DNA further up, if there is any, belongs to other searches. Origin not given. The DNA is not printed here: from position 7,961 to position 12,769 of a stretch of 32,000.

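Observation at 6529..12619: Translationally coupled vWA / PP2C / kinase triad (TerY-P-like) whose kinase carries a giant extracytoplasmic sensor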

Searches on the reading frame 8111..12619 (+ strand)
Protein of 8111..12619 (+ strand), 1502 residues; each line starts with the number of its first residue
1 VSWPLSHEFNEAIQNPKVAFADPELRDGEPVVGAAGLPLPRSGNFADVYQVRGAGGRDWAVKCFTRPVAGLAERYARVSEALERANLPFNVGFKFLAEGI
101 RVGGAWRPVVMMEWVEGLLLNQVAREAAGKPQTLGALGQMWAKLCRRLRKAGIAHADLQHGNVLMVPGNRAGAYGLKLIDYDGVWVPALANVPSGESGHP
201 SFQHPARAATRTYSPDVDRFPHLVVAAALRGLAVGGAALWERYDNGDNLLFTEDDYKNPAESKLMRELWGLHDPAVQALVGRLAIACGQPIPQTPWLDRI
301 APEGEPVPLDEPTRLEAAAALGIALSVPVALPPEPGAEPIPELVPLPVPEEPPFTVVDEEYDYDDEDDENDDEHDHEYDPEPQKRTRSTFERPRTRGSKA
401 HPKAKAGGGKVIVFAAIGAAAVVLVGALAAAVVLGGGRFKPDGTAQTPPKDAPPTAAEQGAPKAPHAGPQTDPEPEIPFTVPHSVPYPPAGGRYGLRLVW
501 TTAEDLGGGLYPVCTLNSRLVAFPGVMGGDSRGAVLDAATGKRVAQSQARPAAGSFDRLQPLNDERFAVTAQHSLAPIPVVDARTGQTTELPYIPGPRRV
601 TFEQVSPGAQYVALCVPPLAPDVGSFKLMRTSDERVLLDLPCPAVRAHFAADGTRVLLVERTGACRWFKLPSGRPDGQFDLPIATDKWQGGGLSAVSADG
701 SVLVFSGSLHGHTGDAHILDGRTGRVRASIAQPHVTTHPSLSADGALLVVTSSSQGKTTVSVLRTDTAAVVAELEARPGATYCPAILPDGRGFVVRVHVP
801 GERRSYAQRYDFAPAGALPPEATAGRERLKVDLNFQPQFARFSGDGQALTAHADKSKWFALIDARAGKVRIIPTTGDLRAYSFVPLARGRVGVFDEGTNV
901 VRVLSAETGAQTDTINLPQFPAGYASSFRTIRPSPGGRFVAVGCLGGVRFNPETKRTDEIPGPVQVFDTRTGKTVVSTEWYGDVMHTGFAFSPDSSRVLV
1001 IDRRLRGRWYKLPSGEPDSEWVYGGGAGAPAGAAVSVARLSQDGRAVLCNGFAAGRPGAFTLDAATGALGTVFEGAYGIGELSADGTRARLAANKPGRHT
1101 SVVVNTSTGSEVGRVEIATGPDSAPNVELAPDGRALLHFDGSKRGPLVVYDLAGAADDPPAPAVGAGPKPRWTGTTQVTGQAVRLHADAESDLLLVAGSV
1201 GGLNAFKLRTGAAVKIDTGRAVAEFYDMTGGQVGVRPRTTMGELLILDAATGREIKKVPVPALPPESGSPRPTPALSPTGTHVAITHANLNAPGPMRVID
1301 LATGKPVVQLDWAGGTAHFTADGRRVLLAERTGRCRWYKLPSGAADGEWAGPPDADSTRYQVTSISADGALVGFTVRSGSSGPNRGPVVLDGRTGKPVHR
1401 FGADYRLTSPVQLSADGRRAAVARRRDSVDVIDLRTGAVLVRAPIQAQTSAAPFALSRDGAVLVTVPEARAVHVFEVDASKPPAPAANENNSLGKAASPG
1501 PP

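Call 7: search_protein_families(library=pfam, proteins=[window:8111-12619:+], max_evalue=0.01)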
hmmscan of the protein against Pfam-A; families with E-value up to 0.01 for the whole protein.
window:8111-12619:+ (1502 aa): 5 families
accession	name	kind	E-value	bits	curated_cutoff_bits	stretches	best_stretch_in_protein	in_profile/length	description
PF25174.1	Beta-prop_THOC3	-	4.9e-13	49.1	305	1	1391-1481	75-162/272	THOC3 beta-propeller domain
PF07676.18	PD40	-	8.8e-05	22.8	20.9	0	737-758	12-34/38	WD40-like Beta Propeller Repeat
PF02239.22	Cytochrom_D1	-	0.0022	17.1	25.5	0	1389-1463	19-91/368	Cytochrome D1 heme domain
PF01636.29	APH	-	0.0059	16.8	23.2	1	41-159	6-118/239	Phosphotransferase enzyme family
PF13360.13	PQQ_2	-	0.006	16.7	27.6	0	1389-1464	7-78/233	Outer membrane protein assembly factor BamB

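Call 8: search_protein_families(library=padloc, proteins=[window:8111-12619:+], max_evalue=0.01)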
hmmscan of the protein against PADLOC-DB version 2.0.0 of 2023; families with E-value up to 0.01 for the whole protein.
window:8111-12619:+ (1502 aa): 2 families
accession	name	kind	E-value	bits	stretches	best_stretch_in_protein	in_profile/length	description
PDLC02223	STK_OB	-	1.9e-60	203.3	1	1-298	1-291/562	-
PDLC04040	PD-T4-6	-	0.0039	14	0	108-165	78-135/547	-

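Call 9: search_protein_families(library=ncbifam, proteins=[window:8111-12619:+], max_evalue=0.01)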
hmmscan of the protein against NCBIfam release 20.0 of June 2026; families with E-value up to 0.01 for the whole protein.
window:8111-12619:+ (1502 aa): 1 family
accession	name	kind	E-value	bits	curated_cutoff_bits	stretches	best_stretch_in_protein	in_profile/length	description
TIGR02800.1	propeller_TolB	equivalog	3.3e-06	26.3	343.15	0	695-790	241-334/418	Tol-Pal system beta propeller repeat protein TolB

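Call 17: find_homologous_proteins(query=window:8111-12619:+, max_evalue=0.00001)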
Query window:8111-12619:+ (1502 aa): 609 proteins with E <= 0.00001 among 8000 candidates; the best 120 are listed.
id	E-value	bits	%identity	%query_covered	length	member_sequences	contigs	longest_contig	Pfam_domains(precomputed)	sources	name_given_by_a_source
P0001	0.0e+0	3409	100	100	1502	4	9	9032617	PF25174.2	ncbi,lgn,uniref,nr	ncbi:translocation protein TolB [Gemmata obscuriglobus]|uniref:Protein kinase domain-containing prot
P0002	2.9e-292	991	41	94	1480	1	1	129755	PF25174.2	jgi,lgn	-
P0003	3.0e-289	981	40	99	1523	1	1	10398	PF25174.2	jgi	jgi:hypothetical protein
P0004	5.8e-284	964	78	24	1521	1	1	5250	-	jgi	jgi:WD40 repeat protein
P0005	3.3e-267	908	40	95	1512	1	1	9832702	PF25174.2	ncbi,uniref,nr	ncbi:protein kinase family protein [Frigoriglobus tundricola]|uniref:Protein kinase domain-containin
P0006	7.3e-263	894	79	22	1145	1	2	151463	-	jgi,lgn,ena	-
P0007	2.5e-256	872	41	77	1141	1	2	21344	-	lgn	-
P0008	6.1e-255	868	37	97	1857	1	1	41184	PF03781.23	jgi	jgi:formylglycine-generating enzyme required for sulfatase activity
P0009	3.0e-251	855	43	76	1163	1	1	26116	-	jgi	jgi:hypothetical protein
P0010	1.3e-248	847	49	54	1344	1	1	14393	-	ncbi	-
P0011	3.6e-247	842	38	76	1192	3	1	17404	-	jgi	jgi:hypothetical protein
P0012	5.7e-247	841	79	21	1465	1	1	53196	PF07676.19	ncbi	-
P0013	3.7e-243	828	38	74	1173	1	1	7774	-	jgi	jgi:hypothetical protein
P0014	2.5e-240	819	37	98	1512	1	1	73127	PF25174.2,PF09142.18,PF07676.19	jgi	jgi:WD40 repeat protein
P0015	2.5e-236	806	43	76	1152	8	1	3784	-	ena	-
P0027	9.5e-213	728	35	20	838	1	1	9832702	-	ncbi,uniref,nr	ncbi:BUD32 family EKC/KEOPS complex subunit [Frigoriglobus tundricola]|uniref:Protein kinase domain-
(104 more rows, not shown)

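Call 27: find_encoding_contigs(protein=P0001, flank=10000, max_places=3)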
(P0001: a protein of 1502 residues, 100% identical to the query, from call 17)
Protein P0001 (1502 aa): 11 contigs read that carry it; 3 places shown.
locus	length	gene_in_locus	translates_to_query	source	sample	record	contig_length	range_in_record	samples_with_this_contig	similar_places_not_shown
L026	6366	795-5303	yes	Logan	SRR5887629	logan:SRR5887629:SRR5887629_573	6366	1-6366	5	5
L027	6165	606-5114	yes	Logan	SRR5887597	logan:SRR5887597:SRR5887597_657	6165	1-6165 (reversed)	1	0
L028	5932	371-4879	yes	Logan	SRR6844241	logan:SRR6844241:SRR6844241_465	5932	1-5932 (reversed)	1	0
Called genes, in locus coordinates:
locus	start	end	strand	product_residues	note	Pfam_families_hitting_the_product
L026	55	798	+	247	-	-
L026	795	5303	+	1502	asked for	PF25174:Beta-prop_THOC3 (faint)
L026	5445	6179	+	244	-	PF04542:Sigma70_r2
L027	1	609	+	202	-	?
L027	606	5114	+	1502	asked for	PF25174:Beta-prop_THOC3 (faint)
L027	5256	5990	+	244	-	PF04542:Sigma70_r2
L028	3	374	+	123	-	?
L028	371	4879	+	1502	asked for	PF25174:Beta-prop_THOC3 (faint)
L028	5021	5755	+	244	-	PF04542:Sigma70_r2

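Call 28: find_encoding_contigs(protein=P0005, flank=10000, max_places=2)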
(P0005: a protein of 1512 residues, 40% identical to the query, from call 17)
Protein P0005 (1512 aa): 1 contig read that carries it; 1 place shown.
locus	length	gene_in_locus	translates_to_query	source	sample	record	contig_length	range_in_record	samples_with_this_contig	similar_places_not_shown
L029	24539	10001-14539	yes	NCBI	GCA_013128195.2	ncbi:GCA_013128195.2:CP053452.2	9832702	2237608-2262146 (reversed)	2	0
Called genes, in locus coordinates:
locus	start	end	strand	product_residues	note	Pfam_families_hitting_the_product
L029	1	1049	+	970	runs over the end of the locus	PF16078:2-oxogl_dehyd_N, PF00676:E1_dh, PF02779:Transket_pyr, PF16870:OxoGdeHyase_C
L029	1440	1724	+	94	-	PF00364:Biotin_lipoyl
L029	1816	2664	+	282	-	PF00198:2-oxoacid_dh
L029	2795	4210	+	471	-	PF00890:FAD_binding_2, PF01134:GIDA (weak), PF01262:AlaDh_PNT_C (faint), PF07992:Pyr_redox_2, PF12831:FAD_oxidored, PF13738:Pyr_redox_3, PF00070:Pyr_redox, PF02852:Pyr_redox_dim, +3 more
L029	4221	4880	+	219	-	-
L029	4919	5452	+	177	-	PF00293:NUDIX, PF22327:Nudt16-like (weak)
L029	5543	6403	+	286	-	-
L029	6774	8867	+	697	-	PF20013:GAP1-N2 (weak), PF20014:GAP1-M (faint)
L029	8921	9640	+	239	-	-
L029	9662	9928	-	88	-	-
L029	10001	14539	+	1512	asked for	PF25174:Beta-prop_THOC3 (faint)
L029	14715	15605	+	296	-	PF14200:RicinB_lectin_2 (weak)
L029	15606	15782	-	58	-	-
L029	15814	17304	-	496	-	PF00171:Aldedh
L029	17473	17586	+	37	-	-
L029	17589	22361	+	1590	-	-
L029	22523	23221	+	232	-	PF04542:Sigma70_r2, PF08281:Sigma70_r4_2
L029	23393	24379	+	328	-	PF13783:DUF4177 (weak), PF03958:Secretin_N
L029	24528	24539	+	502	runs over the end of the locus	PF04715:, PF00425:Chorismate_bind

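Call 34: find_encoding_contigs(protein=P0027, flank=10000, max_places=2)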
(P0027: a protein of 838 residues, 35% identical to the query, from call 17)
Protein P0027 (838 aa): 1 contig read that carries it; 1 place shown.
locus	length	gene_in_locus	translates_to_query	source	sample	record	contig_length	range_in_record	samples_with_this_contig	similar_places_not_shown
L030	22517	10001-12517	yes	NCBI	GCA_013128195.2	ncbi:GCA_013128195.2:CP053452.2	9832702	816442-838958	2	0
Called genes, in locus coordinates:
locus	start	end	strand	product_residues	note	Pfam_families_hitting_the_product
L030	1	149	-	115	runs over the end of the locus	-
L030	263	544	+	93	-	-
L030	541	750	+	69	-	-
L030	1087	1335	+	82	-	-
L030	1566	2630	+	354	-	-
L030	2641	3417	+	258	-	-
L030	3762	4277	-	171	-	-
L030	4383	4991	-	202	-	-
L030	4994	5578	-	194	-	PF13578:Methyltransf_24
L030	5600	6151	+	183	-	PF05063:MT-A70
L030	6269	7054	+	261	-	PF01370:Epimerase, PF04321:RmlD_sub_bind (weak), PF16363:GDP_Man_Dehyd, PF01073:3Beta_HSD (weak)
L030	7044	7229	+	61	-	-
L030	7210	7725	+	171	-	-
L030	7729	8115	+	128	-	-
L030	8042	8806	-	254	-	-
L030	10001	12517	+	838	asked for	-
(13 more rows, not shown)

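Call 88: search_protein_families(library=pfam, proteins=[L029:6774-8867:+], max_evalue=0.01)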
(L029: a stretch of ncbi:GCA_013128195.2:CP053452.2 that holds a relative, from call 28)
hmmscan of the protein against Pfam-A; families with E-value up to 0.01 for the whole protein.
L029:6774-8867:+ (697 aa): 2 families
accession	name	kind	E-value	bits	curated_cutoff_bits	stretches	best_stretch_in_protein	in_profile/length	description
PF20013.4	GAP1-N2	-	9.5e-08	32.6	24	1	16-142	4-134/139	GTPase-associated protein 1, N-terminal domain type 2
PF20014.4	GAP1-M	-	6.1e-06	26.8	24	1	188-251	8-72/101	GTPase-associated protein 1, middle domain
